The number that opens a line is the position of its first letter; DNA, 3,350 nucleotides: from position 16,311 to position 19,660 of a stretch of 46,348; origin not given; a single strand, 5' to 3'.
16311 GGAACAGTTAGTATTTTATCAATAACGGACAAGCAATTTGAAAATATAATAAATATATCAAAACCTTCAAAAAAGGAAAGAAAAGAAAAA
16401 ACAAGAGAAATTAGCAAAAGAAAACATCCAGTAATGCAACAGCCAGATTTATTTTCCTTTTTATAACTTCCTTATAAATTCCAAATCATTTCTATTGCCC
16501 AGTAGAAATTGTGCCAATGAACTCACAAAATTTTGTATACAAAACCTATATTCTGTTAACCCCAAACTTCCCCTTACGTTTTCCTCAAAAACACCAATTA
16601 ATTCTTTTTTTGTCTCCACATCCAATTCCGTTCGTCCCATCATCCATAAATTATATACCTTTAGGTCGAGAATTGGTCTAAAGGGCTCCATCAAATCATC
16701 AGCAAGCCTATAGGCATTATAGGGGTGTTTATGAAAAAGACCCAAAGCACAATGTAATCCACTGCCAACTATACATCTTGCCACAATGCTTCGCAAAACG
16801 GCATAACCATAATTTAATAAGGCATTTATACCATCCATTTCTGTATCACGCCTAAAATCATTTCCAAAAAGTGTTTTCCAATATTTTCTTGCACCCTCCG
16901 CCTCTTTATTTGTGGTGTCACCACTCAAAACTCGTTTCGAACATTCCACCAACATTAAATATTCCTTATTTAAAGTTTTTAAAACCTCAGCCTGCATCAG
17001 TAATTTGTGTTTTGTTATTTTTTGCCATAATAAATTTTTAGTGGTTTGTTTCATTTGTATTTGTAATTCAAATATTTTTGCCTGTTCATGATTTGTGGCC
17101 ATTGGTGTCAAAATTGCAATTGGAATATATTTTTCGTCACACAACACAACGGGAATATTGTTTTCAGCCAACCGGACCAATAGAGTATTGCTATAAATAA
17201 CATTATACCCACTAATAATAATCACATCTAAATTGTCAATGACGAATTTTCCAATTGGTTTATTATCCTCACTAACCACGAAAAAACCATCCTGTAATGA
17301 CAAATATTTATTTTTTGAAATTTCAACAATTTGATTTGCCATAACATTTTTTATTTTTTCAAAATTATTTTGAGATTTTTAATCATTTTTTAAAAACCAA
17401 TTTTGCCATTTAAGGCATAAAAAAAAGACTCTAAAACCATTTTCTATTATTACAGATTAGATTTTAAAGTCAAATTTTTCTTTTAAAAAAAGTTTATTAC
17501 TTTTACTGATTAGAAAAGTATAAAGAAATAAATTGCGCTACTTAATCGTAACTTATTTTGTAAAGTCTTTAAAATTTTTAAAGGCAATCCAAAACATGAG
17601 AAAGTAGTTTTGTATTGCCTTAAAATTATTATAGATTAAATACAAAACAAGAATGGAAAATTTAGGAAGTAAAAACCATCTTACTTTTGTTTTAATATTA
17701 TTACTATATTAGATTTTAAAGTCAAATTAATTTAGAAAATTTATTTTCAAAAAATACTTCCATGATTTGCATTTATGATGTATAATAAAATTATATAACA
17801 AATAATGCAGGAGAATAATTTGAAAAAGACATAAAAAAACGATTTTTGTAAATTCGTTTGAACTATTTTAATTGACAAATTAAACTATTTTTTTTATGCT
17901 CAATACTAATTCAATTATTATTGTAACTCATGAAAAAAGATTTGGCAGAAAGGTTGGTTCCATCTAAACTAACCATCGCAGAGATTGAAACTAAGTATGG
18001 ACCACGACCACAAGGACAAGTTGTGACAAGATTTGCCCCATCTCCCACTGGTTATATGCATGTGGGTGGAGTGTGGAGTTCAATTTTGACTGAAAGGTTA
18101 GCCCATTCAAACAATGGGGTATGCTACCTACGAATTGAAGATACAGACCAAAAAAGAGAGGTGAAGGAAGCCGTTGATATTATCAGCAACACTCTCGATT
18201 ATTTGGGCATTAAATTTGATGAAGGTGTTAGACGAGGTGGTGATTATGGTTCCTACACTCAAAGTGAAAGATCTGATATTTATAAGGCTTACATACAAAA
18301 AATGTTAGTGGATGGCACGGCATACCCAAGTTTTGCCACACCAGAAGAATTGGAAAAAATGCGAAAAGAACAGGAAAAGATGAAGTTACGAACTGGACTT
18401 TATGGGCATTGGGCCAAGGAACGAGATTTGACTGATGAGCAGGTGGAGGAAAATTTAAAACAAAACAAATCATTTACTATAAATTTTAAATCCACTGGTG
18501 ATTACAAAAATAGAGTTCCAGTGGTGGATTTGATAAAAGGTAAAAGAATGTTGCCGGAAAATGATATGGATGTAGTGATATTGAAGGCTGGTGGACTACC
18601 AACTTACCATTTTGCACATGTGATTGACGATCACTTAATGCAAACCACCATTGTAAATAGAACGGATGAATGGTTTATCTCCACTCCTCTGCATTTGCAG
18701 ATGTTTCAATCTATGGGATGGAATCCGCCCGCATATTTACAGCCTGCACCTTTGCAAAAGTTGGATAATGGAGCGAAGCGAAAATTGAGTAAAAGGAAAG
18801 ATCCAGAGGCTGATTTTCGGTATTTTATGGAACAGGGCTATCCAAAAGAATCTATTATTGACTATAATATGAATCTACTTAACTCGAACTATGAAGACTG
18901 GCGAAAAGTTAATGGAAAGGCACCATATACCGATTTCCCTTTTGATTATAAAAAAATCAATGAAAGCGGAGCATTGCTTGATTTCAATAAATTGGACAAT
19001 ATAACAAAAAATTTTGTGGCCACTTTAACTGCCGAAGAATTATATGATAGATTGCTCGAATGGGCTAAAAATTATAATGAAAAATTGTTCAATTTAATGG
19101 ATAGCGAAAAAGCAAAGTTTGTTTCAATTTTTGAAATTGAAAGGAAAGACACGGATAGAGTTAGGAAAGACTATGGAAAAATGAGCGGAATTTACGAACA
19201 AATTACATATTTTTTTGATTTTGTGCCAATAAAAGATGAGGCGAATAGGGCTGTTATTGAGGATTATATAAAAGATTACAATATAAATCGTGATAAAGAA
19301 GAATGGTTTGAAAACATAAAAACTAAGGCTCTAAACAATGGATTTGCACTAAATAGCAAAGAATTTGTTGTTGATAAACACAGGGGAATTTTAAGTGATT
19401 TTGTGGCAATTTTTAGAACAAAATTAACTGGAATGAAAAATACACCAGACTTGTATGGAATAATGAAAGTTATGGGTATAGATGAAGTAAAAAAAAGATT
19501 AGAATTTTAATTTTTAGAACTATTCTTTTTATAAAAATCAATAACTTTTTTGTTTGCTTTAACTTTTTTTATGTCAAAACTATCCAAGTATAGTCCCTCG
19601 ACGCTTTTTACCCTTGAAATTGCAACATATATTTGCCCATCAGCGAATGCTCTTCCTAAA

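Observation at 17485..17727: A repeat and an anti-repeat sit 11 nt apart on one strand between a promoter and a tracr tail: a genome-encoded single-guide RNA in place of a CRISPR array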

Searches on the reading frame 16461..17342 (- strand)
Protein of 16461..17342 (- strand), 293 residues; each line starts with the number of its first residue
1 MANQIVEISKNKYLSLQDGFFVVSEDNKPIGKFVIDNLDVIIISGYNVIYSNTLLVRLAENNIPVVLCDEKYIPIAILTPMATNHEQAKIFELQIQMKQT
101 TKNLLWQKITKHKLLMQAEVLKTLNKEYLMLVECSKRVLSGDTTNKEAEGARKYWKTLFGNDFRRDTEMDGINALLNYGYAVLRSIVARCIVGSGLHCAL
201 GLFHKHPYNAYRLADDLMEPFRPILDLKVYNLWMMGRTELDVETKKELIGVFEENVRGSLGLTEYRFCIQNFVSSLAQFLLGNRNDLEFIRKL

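Call 6: search_protein_families(library=pfam, proteins=[window:16461-17342:-])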
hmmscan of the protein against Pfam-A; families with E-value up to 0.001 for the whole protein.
window:16461-17342:- (293 aa): 1 family
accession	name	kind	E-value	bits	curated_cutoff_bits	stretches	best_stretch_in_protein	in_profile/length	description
PF01867.21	Cas_Cas1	-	4.1e-28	98.8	22.3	1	9-236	5-253/283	CRISPR associated protein Cas1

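Call 24: list_cluster_members(proteins=[P0001, window:16461-17342:-, window:16089-16466:+, window:17930-19510:+])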
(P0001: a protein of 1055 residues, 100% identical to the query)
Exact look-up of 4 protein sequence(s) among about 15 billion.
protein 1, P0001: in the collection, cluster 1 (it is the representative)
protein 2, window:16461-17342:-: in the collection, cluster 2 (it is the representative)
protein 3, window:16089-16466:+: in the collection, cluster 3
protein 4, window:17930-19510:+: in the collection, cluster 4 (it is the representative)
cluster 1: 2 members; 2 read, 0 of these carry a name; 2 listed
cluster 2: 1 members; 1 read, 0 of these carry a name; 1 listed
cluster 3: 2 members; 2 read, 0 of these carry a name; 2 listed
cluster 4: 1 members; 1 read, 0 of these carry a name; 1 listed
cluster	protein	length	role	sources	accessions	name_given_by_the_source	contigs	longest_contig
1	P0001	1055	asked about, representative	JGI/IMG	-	-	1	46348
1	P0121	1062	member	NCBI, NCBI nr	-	-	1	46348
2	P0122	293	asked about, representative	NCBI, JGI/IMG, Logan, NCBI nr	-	-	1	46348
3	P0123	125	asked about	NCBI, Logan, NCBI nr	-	-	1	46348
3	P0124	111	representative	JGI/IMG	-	-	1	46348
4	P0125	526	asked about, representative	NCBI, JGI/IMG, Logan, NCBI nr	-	-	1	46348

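Call 35: find_encoding_contigs(protein=window:16461-17342:-, flank=1500, max_places=5)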
Protein window:16461-17342:- (293 aa): 1 contig read that carries it; 1 place shown.
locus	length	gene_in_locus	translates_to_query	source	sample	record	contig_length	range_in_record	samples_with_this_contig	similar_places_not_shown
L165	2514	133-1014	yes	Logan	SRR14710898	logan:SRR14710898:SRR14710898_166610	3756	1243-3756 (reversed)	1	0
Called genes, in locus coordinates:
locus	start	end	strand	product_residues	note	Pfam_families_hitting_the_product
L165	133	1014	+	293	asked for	PF01867:Cas_Cas1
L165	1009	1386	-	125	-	PF09827:CRISPR_Cas2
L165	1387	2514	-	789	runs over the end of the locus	?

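Call 68: find_homologous_proteins(query=window:16461-17342:-, max_evalue=1e-10)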
Query window:16461-17342:- (293 aa): 3842 proteins with E <= 1e-10 among 4569 candidates; the best 120 are listed.
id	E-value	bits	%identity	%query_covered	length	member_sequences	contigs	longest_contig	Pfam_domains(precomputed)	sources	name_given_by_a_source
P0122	9.3e-193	657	100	100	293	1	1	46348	PF01867.22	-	-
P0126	4.1e-97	343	55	99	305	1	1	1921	PF01867.22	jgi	jgi:CRISPR-associated protein Cas1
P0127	2.5e-90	321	51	98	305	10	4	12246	PF01867.22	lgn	-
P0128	7.9e-90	319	52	99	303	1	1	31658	PF01867.22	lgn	-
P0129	2.8e-73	265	46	99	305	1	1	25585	PF01867.22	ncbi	-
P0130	4.4e-73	264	45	99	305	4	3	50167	PF01867.22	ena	-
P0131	2.1e-72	262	43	99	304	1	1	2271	PF01867.22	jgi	jgi:CRISPR-associated protein Cas1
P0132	3.7e-71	258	44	98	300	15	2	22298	PF01867.22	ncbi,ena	-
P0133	4.0e-71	258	43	98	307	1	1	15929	PF01867.22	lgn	-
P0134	2.1e-70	255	42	98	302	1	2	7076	PF01867.22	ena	-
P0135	5.1e-70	254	42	99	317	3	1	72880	PF01867.22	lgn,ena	-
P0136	6.5e-70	254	45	98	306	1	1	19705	PF01867.22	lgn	-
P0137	7.3e-70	253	43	98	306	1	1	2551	PF01867.22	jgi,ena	-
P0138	8.2e-70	253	43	99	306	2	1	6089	PF01867.22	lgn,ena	-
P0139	1.7e-69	252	44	97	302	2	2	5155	PF01867.22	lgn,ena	-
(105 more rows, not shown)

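Call 69: find_encoding_contigs(protein=P0126, flank=3000, max_places=3)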
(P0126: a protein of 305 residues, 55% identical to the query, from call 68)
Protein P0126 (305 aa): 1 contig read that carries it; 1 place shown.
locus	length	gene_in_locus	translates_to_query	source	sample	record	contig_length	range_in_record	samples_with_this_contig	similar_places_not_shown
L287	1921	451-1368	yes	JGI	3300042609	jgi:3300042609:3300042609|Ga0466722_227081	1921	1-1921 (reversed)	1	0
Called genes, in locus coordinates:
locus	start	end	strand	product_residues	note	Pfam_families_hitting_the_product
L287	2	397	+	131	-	?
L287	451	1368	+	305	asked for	PF01867:Cas_Cas1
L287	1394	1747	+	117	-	PF09827:CRISPR_Cas2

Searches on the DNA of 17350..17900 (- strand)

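Call 29: search_dna_similar(query=window:17649-17690:-, collection=phages, mode=distant, max_evalue=10, max_rows=10)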
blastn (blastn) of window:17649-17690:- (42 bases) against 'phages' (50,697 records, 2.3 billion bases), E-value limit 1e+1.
Records with a match: 51; places in all: 51; records where one place covers at least 80% of the query: 2.
Best place of each record, by identity: >=99% 6; 95-99% 22; 90-95% 17; 80-90% 6.
By first word of the organism name: Paenibacillus 11; Vibrio 9; Polaribacter 8; Streptococcus 4; Enterococcus 3; Erwinia 3; Shigella 2; Bacteriophage 2; Enterobacter 2; Brevibacillus 2; and 4 more.
By host as written in the record: Vibrio cholerae 8; - 7; Paenibacillus larvae 7; Polaribacter sp. R2A056_3_33 6; Paenibacillus larvae ATCC 9545 5; Shigella flexneri 2; Enterobacter cloacae 2; Brevibacillus laterosporus 2; and 10 more.
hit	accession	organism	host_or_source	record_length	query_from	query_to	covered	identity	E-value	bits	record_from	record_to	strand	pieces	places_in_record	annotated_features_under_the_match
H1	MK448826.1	Streptococcus phage Javan645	Streptococcus urinalis SRR067581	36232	9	42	81%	82.4%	7e-1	36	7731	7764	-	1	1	hypothetical protein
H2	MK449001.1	Streptococcus phage Javan640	Streptococcus urinalis 2285-97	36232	9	42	81%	82.4%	7e-1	36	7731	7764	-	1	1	hypothetical protein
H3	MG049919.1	Shigella phage vB_SflS-ISF001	Shigella flexneri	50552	9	38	71%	87.1%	7e-1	36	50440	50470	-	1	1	none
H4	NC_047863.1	Shigella phage vB_SflS-ISF001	Shigella flexneri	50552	9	38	71%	87.1%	7e-1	36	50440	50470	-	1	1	none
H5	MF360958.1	Salicola phage SCTP-2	Salicola sp. PV4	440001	6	30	60%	88.0%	8e+0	33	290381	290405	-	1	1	323: hypothetical protein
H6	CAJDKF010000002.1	Enterococcus phage vB_EfaS_159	Cabrales cheese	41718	15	39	60%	88.0%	8e+0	33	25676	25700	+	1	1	Putative DNA methylase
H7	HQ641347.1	Vibrio phage ICP1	Vibrio cholerae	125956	20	42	55%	95.7%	2e+0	35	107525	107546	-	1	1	ORF201: hypothetical protein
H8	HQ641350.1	Vibrio phage ICP1_2006_B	Vibrio cholerae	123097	20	42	55%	95.7%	2e+0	35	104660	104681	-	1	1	hypothetical protein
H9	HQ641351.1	Vibrio phage ICP1_2006_A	Vibrio cholerae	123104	20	42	55%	95.7%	2e+0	35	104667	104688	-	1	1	hypothetical protein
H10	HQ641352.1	Vibrio phage ICP1_2005_A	Vibrio cholerae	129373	20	42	55%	95.7%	2e+0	35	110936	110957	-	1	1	hypothetical protein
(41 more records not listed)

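Call 30: search_rna_families(source=window, start=17350, end=17900, threshold=evalue, max_evalue=10)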
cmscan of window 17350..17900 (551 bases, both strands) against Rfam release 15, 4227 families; matches with E-value up to 10: 10.
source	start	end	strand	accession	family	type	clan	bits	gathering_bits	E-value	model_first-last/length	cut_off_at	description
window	17422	17475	-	RF04001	mir-7918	Gene; miRNA;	-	26.8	80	0.0016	1-58/58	no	mir-7918 microRNA precursor family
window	17831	17884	-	RF01810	pntA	Gene; sRNA;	-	21.6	54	0.75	1-62/62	no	pntA sRNA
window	17562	17621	+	RF01601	plasmodium_snoR26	Gene; snRNA; snoRNA; CD-box;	-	20.4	50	7.5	1-160/160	no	small nucleolar RNA snoR26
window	17607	17648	-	RF01363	CRISPR-DR50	Gene; CRISPR;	-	20.3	47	1.9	1-46/46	no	CRISPR RNA direct repeat element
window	17395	17451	+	RF02064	STnc370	Gene; sRNA;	-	19.6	54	7.3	1-71/71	no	Enterobacterial sRNA STnc370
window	17526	17624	-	RF02379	csRNA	Gene; sRNA;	-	19.4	57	5.6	1-93/93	no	Cia-dependent small RNA csRNA1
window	17376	17422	-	RF04271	mir-1244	Gene; miRNA;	-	18.3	105.4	2.7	1-84/84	no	mir-1244 microRNA precursor family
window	17427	17471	-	RF01941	MIR1223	Gene; miRNA;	-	17.5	77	0.34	24-79/102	no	MIR1223 microRNA precursor family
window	17404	17477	+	RF00396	SNORA13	Gene; snRNA; snoRNA; HACA-box;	CL00028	14.9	53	7.7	1-134/134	no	Small nucleolar RNA SNORA13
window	17756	17820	+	RF02192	TCL6_2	Gene; lncRNA;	-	14.1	45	6.1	63-126/126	no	T-cell leukemia/lymphoma 6 conserved region 2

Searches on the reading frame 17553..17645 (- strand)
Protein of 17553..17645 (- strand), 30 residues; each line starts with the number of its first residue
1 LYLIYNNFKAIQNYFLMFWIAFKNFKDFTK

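Call 78: find_encoding_contigs(protein=window:17553-17645:-, flank=3000, max_places=5)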
Protein window:17553-17645:- (30 aa): no gene with exactly this product is on record in the collection.

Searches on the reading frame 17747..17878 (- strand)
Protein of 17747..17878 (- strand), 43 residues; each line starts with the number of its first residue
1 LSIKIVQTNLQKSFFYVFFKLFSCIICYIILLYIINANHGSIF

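Call 79: find_encoding_contigs(protein=window:17747-17878:-, flank=3000, max_places=5)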
Protein window:17747-17878:- (43 aa): no gene with exactly this product is on record in the collection.

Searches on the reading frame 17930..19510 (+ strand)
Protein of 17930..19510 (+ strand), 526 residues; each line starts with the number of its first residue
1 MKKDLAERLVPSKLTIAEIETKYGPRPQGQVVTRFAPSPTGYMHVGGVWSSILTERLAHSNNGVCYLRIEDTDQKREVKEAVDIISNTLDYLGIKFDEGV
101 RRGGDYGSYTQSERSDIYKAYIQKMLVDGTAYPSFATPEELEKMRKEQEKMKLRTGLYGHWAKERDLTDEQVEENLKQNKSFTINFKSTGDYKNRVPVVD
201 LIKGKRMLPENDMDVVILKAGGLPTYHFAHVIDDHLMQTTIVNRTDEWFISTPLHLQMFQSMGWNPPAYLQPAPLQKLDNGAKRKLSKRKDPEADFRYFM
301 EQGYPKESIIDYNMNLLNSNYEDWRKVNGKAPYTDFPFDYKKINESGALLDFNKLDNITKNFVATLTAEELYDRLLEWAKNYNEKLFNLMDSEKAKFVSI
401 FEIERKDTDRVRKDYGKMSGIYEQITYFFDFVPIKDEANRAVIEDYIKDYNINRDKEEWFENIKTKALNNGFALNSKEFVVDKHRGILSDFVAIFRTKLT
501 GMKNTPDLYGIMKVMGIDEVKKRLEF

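Call 6: search_protein_families(library=pfam, proteins=[window:17930-19510:+])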
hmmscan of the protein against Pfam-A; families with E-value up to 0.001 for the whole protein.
window:17930-19510:+ (526 aa): 2 families
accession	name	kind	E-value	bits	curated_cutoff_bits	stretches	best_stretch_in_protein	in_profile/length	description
PF00749.27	tRNA-synt_1c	-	1.2e-63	215.4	23.4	1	30-312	1-271/314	tRNA synthetases class I (E and Q), catalytic domain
PF19269.4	Anticodon_2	-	3.2e-05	24.8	23.6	1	488-525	101-138/141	Anticodon binding domain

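Call 38: find_encoding_contigs(protein=window:17930-19510:+, flank=3000, max_places=5)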
Protein window:17930-19510:+ (526 aa): 1 contig read that carries it; 1 place shown.
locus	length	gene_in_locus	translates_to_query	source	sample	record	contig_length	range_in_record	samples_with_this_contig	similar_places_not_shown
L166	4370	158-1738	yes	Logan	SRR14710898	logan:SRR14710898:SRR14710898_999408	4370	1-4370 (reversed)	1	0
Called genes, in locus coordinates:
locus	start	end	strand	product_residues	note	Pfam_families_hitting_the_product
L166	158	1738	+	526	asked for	PF00749:tRNA-synt_1c, PF19269:Anticodon_2 (faint)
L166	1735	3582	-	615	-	PF00929:RNase_T, PF13482:RNase_H_2 (weak), PF05970:PIF1, PF13245:AAA_19, PF13604:AAA_30, PF13401:AAA_22 (weak), PF21530:Pif1_2B_dom (weak), PF02689:Herpes_Helicase (weak), +1 more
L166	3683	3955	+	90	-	PF01649:Ribosomal_S20p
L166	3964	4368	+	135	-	?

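Call 81: find_homologous_proteins(query=window:17930-19510:+, max_evalue=1e-30)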
Query window:17930-19510:+ (526 aa): 7999 proteins with E <= 1e-30 among 8000 candidates; the best 120 are listed.
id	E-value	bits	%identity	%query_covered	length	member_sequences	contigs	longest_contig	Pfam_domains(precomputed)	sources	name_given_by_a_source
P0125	0.0e+0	1206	100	100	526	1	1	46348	PF19269.5,PF00749.28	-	-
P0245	1.4e-255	867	72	100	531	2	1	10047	PF19269.5,PF00749.28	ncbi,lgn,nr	ncbi:MAG: hypothetical protein LBH46_04260 [Rickettsiales bacterium]|nr:hypothetical protein [Ricket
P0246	2.9e-255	866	70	100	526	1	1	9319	PF19269.5,PF00749.28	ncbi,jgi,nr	ncbi:MAG: glutamate--tRNA ligase [Rickettsiales bacterium]|jgi:glutamyl-tRNA synthetase|nr:glutamate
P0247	8.4e-244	828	75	92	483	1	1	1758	PF19269.5,PF00749.28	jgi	jgi:glutamyl-tRNA synthetase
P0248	1.3e-243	828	69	100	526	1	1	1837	PF19269.5,PF00749.28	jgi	jgi:glutamyl-tRNA synthetase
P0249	6.1e-218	743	61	100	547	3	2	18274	PF19269.5,PF00749.28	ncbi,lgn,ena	-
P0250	8.1e-216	736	62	100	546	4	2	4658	PF19269.5,PF00749.28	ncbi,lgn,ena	-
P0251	6.8e-212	723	60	100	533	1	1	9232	PF19269.5,PF00749.28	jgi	-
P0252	1.4e-211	722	60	100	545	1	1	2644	PF19269.5,PF00749.28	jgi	-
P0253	5.4e-209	713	59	100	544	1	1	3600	PF19269.5,PF00749.28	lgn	-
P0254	7.3e-209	713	60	100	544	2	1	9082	PF19269.5,PF00749.28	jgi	-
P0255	2.8e-207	708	59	100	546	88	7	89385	PF19269.5,PF00749.28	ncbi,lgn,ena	-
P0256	5.5e-205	700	58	100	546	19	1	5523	PF19269.5,PF00749.28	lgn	-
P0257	2.9e-204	698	59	100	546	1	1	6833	PF19269.5,PF00749.28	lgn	-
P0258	1.6e-202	692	58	100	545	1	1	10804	PF19269.5,PF00749.28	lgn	-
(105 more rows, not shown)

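Call 82: find_encoding_contigs(protein=P0245, flank=10000, max_places=3)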
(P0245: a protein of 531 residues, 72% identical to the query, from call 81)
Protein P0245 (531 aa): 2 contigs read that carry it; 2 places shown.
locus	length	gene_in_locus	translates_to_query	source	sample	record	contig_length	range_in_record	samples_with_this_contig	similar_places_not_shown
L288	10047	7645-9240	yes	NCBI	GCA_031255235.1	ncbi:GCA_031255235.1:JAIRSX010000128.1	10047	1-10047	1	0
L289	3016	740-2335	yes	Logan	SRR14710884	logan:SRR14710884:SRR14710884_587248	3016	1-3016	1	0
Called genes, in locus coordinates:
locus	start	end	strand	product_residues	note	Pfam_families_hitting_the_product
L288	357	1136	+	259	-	PF00398:RrnaAD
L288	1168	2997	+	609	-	PF02534:T4SS-DNA_transf, PF10412:TrwB_AAD_bind, PF12696:TraG-D_C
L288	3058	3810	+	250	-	PF02674:Colicin_V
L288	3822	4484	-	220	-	PF01569:PAP2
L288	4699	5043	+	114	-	PF00453:Ribosomal_L20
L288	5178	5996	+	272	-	PF03167:UDG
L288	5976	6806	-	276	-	PF13578:Methyltransf_24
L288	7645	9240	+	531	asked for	PF00749:tRNA-synt_1c, PF19269:Anticodon_2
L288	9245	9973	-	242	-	PF01501:Glyco_transf_8, PF18404:Glyco_transf_24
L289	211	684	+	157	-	PF00383:dCMP_cyt_deam_1, PF14437:MafB19-deam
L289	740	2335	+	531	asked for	PF00749:tRNA-synt_1c, PF19269:Anticodon_2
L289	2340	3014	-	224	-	?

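Call 83: find_encoding_contigs(protein=P0246, flank=10000, max_places=3)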
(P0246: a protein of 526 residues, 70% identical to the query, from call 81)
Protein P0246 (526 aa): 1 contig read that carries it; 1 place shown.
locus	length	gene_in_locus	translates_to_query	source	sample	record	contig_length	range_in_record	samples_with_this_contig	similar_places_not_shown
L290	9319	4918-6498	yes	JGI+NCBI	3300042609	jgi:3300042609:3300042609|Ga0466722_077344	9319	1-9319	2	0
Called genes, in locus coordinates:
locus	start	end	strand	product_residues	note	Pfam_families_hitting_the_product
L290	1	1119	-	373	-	PF01555:N6_N4_Mtase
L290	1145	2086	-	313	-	PF00056:Ldh_1_N, PF02866:Ldh_1_C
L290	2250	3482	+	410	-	-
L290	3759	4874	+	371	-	PF02684:LpxB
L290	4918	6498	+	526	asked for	PF00749:tRNA-synt_1c, PF19269:Anticodon_2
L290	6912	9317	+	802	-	?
